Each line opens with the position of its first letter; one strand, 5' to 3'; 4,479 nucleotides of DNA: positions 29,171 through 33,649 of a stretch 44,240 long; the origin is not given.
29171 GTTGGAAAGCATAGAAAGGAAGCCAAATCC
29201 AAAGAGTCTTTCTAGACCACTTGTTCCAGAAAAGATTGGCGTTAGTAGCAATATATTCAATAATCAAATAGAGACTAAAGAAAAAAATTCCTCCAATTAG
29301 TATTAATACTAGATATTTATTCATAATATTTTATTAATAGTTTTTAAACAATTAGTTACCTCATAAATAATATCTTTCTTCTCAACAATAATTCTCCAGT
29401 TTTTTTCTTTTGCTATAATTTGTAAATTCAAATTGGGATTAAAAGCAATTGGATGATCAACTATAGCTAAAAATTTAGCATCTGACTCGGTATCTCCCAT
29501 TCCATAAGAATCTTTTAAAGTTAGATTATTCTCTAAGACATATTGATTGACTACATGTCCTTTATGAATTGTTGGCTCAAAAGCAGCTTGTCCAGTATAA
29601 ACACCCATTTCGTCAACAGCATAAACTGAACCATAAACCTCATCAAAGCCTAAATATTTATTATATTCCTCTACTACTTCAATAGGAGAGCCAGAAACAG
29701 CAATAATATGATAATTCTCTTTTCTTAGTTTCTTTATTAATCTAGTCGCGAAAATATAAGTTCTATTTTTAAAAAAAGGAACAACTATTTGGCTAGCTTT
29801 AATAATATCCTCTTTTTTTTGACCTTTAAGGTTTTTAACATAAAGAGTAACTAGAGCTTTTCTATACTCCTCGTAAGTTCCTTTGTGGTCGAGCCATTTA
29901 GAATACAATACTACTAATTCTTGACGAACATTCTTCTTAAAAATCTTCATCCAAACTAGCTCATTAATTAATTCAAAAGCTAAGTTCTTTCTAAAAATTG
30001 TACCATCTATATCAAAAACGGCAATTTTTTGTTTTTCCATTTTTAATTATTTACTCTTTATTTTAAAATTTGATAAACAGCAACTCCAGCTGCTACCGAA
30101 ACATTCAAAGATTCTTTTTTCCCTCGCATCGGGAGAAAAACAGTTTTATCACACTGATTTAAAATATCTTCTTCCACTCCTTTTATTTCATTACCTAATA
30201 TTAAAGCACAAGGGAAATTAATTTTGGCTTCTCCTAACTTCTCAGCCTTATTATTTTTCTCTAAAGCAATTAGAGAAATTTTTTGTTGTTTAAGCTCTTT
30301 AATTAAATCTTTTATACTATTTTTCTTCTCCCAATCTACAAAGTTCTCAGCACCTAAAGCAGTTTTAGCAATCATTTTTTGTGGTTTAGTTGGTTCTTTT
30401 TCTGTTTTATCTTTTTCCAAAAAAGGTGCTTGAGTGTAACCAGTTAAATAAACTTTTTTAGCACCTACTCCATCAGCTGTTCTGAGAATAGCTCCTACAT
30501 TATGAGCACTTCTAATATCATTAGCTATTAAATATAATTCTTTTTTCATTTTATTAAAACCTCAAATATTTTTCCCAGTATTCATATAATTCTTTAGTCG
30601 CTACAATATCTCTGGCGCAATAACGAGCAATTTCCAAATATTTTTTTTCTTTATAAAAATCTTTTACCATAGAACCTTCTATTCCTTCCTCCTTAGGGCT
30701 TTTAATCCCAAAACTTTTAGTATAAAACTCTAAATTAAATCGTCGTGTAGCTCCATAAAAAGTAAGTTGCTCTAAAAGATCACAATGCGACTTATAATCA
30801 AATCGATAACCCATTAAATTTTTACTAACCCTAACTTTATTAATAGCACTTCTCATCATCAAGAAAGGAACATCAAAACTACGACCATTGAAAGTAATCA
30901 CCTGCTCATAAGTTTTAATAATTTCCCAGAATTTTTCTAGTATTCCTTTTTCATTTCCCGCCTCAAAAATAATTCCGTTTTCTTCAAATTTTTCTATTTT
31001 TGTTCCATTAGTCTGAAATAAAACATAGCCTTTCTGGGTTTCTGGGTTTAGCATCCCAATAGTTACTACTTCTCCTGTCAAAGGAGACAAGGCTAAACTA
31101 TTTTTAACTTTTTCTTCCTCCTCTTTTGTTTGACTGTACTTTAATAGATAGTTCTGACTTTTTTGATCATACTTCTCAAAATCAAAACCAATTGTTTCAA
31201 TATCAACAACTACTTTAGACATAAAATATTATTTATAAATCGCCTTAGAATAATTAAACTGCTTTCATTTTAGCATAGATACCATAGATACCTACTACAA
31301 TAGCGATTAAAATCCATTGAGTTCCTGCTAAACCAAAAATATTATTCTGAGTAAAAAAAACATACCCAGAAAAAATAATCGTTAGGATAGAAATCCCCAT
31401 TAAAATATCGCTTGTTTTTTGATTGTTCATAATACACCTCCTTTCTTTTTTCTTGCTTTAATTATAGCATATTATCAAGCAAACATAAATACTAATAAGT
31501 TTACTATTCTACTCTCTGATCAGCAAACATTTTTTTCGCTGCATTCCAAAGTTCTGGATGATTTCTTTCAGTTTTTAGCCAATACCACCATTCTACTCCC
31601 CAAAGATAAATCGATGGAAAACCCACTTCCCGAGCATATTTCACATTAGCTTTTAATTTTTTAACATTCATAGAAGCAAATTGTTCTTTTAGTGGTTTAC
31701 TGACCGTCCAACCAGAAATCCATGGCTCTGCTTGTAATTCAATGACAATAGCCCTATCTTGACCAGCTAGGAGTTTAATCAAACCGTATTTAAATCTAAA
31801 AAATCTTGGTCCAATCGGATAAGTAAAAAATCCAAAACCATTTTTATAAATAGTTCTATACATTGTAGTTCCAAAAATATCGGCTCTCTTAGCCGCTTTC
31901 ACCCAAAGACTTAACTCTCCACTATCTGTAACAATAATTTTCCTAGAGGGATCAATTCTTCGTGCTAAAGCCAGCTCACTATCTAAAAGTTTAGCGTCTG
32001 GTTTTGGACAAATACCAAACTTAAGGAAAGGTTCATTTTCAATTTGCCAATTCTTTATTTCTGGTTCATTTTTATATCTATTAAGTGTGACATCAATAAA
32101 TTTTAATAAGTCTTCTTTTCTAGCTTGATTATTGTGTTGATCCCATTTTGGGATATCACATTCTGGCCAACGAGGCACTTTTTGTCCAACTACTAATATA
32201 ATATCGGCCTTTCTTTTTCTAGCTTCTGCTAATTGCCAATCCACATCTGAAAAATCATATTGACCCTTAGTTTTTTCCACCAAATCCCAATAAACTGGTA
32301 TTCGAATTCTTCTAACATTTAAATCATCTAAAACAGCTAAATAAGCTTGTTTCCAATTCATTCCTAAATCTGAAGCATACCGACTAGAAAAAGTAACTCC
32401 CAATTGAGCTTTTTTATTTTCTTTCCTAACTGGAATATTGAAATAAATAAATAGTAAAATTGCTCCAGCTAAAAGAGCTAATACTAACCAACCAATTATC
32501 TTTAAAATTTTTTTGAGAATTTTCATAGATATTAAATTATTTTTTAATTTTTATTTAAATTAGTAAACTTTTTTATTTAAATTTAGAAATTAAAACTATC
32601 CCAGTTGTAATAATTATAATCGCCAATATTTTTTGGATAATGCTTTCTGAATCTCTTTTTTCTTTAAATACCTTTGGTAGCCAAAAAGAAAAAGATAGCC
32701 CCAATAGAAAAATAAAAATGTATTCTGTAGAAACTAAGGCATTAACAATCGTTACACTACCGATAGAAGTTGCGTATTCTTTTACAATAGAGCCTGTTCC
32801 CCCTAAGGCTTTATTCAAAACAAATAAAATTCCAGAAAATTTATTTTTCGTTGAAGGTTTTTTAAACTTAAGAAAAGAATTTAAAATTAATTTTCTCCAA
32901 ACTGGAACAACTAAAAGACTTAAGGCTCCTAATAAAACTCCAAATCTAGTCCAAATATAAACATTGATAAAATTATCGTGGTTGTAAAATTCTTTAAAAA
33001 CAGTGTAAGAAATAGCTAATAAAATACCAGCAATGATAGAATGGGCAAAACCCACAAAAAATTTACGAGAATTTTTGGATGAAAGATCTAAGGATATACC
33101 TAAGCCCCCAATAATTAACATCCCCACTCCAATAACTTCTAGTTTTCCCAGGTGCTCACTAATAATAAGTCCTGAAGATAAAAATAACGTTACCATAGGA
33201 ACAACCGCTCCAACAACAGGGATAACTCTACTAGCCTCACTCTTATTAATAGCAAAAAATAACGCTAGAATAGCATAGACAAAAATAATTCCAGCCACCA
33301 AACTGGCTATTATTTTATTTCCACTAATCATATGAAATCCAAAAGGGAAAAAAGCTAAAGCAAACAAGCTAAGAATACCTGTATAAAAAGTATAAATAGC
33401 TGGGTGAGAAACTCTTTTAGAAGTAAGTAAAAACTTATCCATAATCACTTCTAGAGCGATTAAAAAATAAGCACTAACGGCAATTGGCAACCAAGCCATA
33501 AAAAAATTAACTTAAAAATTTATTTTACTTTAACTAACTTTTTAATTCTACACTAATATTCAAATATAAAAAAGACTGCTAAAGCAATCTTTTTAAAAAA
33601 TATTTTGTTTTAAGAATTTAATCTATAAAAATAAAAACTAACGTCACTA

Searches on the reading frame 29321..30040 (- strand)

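Call 80: search_protein_families(library=pfam, proteins=[window:29321-30040:-], max_evalue=0.0001)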
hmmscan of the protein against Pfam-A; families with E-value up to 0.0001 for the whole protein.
window:29321-30040:- (239 aa): 3 families
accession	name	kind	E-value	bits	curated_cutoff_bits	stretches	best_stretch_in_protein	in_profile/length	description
PF12710.13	HAD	-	5.3e-19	69.8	27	1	7-191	1-188/189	haloacid dehalogenase-like hydrolase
PF00702.32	Hydrolase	-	2.4e-06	28.5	26.4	1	5-153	2-152/191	haloacid dehalogenase-like hydrolase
PF08282.18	Hydrolase_3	-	1.9e-05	25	20.9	0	156-200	184-228/255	haloacid dehalogenase-like hydrolase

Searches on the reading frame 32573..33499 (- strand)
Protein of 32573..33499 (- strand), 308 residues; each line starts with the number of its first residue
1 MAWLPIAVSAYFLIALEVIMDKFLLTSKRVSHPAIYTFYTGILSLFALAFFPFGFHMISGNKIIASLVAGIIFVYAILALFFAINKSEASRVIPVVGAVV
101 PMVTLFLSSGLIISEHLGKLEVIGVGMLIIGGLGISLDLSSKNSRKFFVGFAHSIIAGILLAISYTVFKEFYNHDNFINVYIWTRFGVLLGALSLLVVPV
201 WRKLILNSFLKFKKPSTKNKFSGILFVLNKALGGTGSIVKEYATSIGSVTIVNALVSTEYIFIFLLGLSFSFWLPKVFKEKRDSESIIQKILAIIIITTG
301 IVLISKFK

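Call 80: search_protein_families(library=pfam, proteins=[window:32573-33499:-], max_evalue=0.0001)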
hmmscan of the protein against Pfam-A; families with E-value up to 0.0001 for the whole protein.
window:32573-33499:- (308 aa): 1 family
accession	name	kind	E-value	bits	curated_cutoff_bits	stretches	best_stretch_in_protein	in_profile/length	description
PF00892.27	EamA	-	5.3e-05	24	28.2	1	3-136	3-134/135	EamA-like transporter family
